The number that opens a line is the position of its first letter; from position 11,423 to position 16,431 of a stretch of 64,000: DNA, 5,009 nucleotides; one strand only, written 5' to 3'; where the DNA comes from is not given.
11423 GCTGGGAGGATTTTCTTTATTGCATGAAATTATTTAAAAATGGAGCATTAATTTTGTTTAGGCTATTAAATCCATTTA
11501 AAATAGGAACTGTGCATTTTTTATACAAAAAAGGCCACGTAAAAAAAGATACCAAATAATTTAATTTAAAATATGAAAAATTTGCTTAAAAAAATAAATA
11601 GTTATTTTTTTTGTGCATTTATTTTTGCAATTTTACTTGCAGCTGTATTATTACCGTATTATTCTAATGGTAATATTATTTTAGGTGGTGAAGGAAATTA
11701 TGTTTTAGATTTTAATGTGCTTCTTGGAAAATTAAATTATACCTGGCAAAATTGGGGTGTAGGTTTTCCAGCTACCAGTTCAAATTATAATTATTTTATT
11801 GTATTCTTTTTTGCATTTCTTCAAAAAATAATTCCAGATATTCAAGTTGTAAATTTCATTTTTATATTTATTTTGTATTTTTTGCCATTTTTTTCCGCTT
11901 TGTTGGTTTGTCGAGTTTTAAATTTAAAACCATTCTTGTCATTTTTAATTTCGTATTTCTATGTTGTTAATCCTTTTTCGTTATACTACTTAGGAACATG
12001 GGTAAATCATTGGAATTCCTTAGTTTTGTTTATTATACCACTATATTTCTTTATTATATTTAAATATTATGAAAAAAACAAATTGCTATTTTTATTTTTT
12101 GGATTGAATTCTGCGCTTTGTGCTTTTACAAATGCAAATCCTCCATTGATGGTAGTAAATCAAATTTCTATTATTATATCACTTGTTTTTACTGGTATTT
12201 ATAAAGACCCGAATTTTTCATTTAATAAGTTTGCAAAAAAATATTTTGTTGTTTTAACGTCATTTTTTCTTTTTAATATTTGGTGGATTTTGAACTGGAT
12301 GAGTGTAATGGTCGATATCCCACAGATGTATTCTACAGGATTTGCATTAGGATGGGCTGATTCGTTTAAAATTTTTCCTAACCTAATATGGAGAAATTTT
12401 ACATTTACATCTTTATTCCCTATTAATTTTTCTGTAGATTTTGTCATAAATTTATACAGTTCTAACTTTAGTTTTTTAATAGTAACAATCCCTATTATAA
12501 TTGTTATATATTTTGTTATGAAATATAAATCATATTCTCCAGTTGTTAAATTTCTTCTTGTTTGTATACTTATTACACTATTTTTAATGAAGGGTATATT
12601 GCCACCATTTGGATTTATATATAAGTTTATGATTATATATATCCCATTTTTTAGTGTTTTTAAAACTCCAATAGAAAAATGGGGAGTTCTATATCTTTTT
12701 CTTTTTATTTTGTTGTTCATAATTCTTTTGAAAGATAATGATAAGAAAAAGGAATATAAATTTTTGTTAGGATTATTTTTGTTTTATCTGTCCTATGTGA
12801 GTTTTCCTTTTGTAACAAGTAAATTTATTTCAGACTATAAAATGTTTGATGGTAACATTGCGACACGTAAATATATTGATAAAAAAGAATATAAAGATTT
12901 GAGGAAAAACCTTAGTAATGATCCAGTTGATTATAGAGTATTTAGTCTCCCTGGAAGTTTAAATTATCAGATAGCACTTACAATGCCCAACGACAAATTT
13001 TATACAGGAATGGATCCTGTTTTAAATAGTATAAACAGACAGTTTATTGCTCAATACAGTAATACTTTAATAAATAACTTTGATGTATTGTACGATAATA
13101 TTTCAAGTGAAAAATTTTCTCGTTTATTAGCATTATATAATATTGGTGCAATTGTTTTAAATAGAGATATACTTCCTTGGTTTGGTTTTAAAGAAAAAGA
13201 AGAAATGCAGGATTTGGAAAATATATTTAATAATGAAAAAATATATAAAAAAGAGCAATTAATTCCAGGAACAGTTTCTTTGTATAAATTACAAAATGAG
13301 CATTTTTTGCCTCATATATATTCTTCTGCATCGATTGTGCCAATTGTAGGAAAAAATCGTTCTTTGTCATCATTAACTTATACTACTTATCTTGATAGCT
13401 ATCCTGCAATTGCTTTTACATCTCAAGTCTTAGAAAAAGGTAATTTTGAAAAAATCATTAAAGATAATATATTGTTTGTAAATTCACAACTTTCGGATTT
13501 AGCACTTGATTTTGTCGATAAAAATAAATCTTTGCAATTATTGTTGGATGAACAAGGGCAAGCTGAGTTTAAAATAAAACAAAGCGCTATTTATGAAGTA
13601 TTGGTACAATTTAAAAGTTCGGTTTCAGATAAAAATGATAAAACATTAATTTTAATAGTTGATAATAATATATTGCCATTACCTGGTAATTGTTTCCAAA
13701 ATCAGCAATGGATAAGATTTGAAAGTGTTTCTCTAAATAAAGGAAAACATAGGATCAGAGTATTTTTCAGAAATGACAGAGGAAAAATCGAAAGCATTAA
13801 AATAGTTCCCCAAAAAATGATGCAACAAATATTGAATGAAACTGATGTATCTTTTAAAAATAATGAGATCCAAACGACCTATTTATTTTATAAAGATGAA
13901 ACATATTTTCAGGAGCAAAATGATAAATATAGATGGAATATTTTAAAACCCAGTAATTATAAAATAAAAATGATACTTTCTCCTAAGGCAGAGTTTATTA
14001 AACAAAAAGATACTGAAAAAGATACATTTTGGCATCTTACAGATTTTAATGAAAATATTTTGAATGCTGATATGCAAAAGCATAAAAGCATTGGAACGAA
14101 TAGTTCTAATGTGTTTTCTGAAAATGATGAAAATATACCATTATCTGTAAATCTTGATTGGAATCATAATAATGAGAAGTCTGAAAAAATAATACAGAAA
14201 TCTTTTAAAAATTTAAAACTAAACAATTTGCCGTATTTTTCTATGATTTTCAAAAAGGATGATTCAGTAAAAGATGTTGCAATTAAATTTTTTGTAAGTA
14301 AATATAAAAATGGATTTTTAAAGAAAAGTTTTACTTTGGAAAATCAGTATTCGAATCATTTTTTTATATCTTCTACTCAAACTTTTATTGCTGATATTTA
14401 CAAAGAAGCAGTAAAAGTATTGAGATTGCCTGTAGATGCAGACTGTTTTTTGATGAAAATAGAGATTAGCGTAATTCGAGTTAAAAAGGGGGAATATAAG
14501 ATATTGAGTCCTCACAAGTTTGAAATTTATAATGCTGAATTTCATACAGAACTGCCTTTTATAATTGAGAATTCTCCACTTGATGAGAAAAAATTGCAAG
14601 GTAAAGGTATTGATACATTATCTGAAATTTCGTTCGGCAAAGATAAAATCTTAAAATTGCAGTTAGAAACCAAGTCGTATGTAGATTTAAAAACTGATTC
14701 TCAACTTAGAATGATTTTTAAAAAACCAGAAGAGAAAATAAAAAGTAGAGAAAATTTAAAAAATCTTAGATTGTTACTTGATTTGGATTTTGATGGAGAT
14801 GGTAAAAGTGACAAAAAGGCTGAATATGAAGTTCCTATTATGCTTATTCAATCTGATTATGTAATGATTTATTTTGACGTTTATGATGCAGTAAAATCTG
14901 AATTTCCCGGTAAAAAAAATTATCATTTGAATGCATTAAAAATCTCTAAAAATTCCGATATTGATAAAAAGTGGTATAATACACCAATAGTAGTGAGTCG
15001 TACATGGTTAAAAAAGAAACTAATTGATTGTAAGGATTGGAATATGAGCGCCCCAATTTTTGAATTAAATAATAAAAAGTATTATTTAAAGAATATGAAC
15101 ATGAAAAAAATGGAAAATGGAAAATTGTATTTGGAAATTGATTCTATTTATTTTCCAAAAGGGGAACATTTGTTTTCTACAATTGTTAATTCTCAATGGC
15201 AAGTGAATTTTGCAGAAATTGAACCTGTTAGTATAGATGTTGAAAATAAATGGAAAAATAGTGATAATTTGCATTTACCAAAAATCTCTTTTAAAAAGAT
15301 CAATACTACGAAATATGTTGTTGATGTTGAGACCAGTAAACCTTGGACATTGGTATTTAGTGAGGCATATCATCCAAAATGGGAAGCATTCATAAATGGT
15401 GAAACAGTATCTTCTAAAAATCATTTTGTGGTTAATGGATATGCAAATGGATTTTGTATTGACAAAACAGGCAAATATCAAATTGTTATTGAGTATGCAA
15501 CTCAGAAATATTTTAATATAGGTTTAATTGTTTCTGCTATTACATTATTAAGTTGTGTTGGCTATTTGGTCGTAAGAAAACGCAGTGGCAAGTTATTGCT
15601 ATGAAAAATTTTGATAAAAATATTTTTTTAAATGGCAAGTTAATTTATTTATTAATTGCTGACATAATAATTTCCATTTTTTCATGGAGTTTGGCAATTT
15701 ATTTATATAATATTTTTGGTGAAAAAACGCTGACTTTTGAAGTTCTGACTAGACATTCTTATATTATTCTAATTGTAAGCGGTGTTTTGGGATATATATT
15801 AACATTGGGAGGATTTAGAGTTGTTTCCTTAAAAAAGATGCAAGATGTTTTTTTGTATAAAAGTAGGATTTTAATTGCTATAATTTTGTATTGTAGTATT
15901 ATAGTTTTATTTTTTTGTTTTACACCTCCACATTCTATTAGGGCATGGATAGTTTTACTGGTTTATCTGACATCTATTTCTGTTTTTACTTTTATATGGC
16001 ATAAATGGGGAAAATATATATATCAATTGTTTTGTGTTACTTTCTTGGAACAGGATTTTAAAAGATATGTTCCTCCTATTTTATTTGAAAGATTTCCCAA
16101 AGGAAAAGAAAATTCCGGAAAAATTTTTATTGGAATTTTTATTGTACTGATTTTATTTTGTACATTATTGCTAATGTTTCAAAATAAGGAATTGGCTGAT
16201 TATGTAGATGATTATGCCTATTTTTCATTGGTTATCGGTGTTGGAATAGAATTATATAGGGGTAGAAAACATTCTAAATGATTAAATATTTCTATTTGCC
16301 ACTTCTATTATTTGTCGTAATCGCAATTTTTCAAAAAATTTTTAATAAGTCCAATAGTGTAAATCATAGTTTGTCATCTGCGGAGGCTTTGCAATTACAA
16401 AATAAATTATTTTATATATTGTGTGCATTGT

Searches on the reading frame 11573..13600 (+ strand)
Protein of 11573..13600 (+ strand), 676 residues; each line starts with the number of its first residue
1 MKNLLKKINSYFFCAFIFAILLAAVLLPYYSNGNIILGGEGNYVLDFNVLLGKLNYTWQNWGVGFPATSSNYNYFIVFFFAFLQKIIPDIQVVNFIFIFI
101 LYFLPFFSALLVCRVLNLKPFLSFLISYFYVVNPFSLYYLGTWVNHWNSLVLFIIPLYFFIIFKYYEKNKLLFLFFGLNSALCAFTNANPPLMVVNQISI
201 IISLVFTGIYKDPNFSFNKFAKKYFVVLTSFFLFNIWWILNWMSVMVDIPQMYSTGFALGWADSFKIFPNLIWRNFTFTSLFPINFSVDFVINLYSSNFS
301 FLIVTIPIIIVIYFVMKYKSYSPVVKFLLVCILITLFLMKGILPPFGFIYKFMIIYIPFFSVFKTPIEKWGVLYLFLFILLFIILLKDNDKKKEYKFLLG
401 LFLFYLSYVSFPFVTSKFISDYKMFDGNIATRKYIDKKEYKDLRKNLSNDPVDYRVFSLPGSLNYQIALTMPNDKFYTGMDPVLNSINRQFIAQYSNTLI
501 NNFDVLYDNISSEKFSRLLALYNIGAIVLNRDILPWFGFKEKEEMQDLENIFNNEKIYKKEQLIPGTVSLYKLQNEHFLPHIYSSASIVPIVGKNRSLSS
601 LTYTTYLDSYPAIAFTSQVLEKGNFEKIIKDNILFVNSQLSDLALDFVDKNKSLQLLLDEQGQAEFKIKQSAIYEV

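Call 65: find_homologous_proteins(query=window:11573-13600:+, max_evalue=0.001)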
Query window:11573-13600:+ (676 aa): 39 proteins with E <= 0.001 among 8000 candidates.
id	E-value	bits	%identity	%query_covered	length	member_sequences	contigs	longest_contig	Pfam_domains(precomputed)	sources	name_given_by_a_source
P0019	2.8e-208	712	55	93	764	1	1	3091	-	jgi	jgi:hypothetical protein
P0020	7.8e-202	691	55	88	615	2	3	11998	-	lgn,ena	-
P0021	4.9e-176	606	50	88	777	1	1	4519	-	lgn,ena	-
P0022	4.6e-166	573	46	96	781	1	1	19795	-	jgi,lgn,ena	-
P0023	9.9e-166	571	45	97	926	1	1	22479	-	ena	-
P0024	1.0e-156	542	46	88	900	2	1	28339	-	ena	-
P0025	1.3e-154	535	43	96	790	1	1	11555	-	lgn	-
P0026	1.9e-154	534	44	99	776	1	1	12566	-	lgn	-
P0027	2.8e-154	534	44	91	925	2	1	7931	-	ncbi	-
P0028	1.5e-144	501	42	92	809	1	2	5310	-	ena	-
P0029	1.2e-142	495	39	99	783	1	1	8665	-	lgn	-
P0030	1.4e-142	495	44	86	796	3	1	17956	-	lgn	-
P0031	1.2e-140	489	43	86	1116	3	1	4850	-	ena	-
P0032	7.9e-137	476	40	95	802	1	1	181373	-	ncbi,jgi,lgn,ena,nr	ncbi:MAG TPA: hypothetical protein DCL35_02430 [Candidatus Omnitrophica bacterium]|nr:hypothetical p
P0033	6.7e-127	443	43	84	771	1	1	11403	-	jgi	-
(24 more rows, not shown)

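Call 78: predict_structure(alignment_id=A3)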
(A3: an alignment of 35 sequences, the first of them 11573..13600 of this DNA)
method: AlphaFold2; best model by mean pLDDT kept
length: 676 residues; sequences in the alignment: 35
mean_pLDDT: 78.9   pTM: 0.81
mean pLDDT of the five models: 78.9, 77.9, 77.1, 77.0, 75.4
residues with pLDDT >= 90: 311; 70-90: 200; 50-70: 49; < 50: 116
segments of 3 or more residues with pLDDT < 50: 55-72, 497-500, 582-593, 595-676
pLDDT, mean of each block of 10 residues (from residue 1): 69 96 95 83 77 49 37 71 93 94 97 97 98 93 75 96 98 96 80 91 97 92 97 85 66 82 79 88 79 88 94 88 94 94 90 91 87 97 95 94 97 91 90 92 90 86 89 90 86 63 80 85 88 91 91 81 74 73 43 46 42 37 27 29 35 34 30 24
secondary structure, 60 per line:
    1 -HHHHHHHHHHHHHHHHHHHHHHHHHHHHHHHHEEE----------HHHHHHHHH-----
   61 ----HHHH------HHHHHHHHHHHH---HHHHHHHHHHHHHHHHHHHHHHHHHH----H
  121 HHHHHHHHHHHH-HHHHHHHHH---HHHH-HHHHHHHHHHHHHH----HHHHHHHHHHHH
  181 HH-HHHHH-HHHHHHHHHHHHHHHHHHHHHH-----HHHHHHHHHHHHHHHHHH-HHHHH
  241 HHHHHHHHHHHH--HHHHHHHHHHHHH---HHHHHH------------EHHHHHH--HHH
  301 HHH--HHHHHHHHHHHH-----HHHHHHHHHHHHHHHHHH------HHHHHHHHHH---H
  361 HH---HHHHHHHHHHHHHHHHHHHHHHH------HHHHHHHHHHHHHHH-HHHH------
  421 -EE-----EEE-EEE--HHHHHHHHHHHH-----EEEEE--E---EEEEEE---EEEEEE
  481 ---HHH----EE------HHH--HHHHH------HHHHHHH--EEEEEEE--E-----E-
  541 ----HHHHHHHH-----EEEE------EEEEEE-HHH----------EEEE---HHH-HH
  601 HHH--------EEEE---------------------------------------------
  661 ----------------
elements in order (helices of 4 or more, strands of 3 or more residues): H2-33 E34-36 H47-55 H65-68 H75-86 H90-115 H120-132 H134-142 H146-149 H151-164 H169-182 H184-188 H190-211 H217-234 H236-252 H255-267 H271-276 H290-295 H298-303 H306-317 H323-340 H347-356 H366-388 H395-409 H411-414 E429-431 E433-435 H438-449 E455-459 E466-471 E475-480 H504-508 H515-521 E524-530 H545-552 E558-561 E568-573 E588-591 H599-603 E612-615
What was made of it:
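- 11573..15604 (+): A 1343-aa membrane protein whose N-terminal ~580 residues adopt a GT-C fold closest to mycobacterial AftD. AF2 model from 35 sequences, pLDDT 79, pTM 0.81 (call 78).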

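Call 80: fold_search(model_id=the predicted structure, library=pdb)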
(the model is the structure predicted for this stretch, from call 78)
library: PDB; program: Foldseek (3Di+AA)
matches with E <= 10: 220; with E <= 0.001: 16
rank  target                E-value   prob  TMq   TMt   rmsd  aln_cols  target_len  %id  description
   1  6w98_A                2.0e-06  1.00  0.49  0.28  10.0       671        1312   12  Single-Particle Cryo-EM Structure of Arabinofuranosyltransferase AftD from Mycobacteria (released 2020-05-13)
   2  8age_A                9.0e-06  1.00  0.40  0.42  14.2       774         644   10  Structure of yeast oligosaccharylransferase complex with acceptor peptide bound (released 2022-12-07)
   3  9n9j_I                9.0e-06  1.00  0.38  0.37  15.0       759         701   11  Structure of a GRP94 folding intermediate engaged with a CCDC134- and FKBP11-bound secretory translocon (released 2025-11-19)
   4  8b6l_I                1.9e-05  1.00  0.45  0.45  12.3       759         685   11  Subtomogram average of the human Sec61-TRAP-OSTA-translocon (released 2022-12-07)
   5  7oci_F                3.2e-05  1.00  0.45  0.47  14.4       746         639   10  Cryo-EM structure of yeast Ost6p containing oligosaccharyltransferase complex (released 2022-02-16)
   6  6s7t_A                3.2e-05  1.00  0.43  0.42  17.0       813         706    9  Cryo-EM structure of human oligosaccharyltransferase complex OST-B (released 2019-12-18)
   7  6ftg_5                3.5e-05  1.00  0.45  0.47  12.4       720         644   12  Subtomogram average of OST-containing ribosome-translocon complexes from canine rough microsomal membranes (released 2018-03-21)
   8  8agc_A                4.2e-05  1.00  0.43  0.42  17.5       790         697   12  Structure of yeast oligosaccharylransferase complex with lipid-linked oligosaccharide and non-acceptor peptide bound (released 2022-12-07)
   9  6ezn_F                1.1e-04  1.00  0.45  0.46  15.6       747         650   10  Cryo-EM structure of the yeast oligosaccharyltransferase (OST) complex (released 2018-01-17)
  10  8pn9_A                1.2e-04  1.00  0.40  0.41  12.6       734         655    9  Structure of human oligosaccharyltransferase OST-A complex bound to NGI-1 (released 2024-05-08)
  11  8agb_A                1.7e-04  1.00  0.45  0.47  15.6       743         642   10  Structure of yeast oligosaccharylransferase complex with lipid-linked oligosaccharide bound (released 2022-12-07)
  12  5ogl_A                2.8e-04  1.00  0.39  0.38  10.6       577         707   12  Structure of bacterial oligosaccharyltransferase PglB in complex with an acceptor peptide and an lipid-linked oligosac (released 2017-10-25)
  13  3waj                  5.3e-04  1.00  0.37  0.32  15.5       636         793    9  Crystal structure of the Archaeoglobus fulgidus oligosaccharyltransferase (O29867_ARCFU) complex with Zn and sulfate (released 2013-10-30)
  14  6gxc_A                6.3e-04  1.00  0.39  0.37  10.7       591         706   11  Bacterial oligosaccharyltransferase PglB in complex with an inhibitory peptide and a reactive lipid-linked oligosaccha (released 2018-11-14)
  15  5gmy_A                6.8e-04  1.00  0.36  0.30  13.9       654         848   11  Crystal structure of the Archaeoglobus fulgidus oligosaccharyltransferase (O29867_ARCFU) tethered with an acceptor pep (released 2017-02-01)
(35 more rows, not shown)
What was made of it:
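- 11573..15604 (+): Foldseek top hit 6w98_A (AftD) E 2e-6, followed by STT3, PglB, AglB, DPY19 and AftA (call 80).
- Closest known: Mycobacterial embC-embA-embB arabinosyltransferase genes. Same: They have a periplasmic C-terminal domain and occur together with other GT-C types; here those are an AftD-like protein (call 80) and a DUF2079 protein.
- The AftD-like fold of the 1343-aa neighbour is in calls 78 and 80.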

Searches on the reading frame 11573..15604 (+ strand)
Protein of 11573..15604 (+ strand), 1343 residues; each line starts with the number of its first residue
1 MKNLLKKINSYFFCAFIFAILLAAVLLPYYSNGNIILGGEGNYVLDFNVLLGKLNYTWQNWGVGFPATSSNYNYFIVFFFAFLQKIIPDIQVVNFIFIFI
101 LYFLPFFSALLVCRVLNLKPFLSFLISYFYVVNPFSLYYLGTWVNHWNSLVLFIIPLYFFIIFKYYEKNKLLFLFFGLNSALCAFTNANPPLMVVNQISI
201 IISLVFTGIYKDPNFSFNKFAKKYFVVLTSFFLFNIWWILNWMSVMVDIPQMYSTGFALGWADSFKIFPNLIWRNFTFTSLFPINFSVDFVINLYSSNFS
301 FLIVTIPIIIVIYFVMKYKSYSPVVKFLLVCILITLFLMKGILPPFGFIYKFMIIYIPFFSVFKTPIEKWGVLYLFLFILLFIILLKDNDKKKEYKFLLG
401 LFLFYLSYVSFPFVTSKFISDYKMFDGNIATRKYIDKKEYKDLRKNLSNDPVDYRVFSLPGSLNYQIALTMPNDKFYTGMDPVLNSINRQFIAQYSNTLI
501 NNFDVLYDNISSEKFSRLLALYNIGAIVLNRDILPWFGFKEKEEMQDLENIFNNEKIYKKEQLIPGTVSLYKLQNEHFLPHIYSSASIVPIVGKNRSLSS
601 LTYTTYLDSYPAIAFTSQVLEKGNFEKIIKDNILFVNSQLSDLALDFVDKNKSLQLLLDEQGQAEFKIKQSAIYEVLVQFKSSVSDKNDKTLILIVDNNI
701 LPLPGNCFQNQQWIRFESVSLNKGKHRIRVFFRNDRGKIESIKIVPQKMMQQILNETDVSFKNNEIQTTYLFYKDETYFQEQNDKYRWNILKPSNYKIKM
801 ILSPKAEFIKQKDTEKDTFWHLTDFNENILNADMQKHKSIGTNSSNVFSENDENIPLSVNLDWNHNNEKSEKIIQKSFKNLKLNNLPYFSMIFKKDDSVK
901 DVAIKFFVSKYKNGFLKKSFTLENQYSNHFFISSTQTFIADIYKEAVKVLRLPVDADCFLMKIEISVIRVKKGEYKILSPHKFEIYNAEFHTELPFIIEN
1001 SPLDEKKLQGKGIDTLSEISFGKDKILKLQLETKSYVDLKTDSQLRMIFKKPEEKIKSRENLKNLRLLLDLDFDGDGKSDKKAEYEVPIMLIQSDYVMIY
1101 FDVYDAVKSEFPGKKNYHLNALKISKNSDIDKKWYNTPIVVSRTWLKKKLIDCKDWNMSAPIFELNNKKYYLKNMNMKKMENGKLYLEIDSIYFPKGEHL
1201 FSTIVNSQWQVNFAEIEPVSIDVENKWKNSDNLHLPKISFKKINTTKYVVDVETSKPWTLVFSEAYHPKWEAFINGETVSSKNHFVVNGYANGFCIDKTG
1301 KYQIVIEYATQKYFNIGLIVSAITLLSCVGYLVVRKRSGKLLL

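Call 6: search_protein_families(library=pfam, proteins=[window:11573-15604:+], max_evalue=0.1)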
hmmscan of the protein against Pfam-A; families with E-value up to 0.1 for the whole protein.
window:11573-15604:+ (1343 aa): 0 families

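Call 7: search_protein_families(library=ncbifam, proteins=[window:11573-15604:+], max_evalue=0.1)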
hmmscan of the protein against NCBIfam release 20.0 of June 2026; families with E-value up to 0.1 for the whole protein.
window:11573-15604:+ (1343 aa): 0 families

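Call 26: search_protein_families(library=pfam, proteins=[window:11573-15604:+], max_evalue=10)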
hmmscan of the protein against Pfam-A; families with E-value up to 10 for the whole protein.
window:11573-15604:+ (1343 aa): 0 families

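Call 56: search_solved_structures(query=window:11573-15604:+, max_evalue=10)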
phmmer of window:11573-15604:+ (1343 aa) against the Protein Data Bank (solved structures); distinct sequences matched with E-value up to 10: 4.
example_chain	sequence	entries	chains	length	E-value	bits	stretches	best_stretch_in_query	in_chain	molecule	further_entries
8act_E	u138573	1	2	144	0.6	11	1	433-489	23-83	Myosin regulatory light chain 2, ventricular/cardiac muscle isoform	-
9ykn_L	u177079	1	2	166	0.74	10.7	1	433-489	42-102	MYL2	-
5tby_E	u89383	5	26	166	0.76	10.7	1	433-489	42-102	Myosin regulatory light chain 2, ventricular/cardiac muscle isoform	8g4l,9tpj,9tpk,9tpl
8q6t_E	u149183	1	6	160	0.76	10.7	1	433-488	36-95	Myosin regulatory light chain 2, ventricular/cardiac muscle isoform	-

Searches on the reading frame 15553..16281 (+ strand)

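Call 26: search_protein_families(library=pfam, proteins=[window:15553-16281:+], max_evalue=10)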
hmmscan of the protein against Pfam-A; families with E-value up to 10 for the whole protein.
window:15553-16281:+ (242 aa): 3 families
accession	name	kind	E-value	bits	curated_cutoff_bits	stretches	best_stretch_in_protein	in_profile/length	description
PF20682.3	Hanta_Gc_C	-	0.042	14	28.5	1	189-209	190-210/229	Hantavirus glycoprotein Gc, C-terminal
PF09843.14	DUF2070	-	6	5.5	30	1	20-157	62-183/561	Predicted membrane protein (DUF2070)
PF00487.30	FA_desaturase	-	8.8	6.4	29.7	1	78-152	108-186/253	Fatty acid desaturase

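Call 57: search_protein_families(library=ncbifam, proteins=[window:15553-16281:+], max_evalue=0.00001)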
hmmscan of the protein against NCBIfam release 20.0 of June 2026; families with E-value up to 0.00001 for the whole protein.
window:15553-16281:+ (242 aa): 0 families
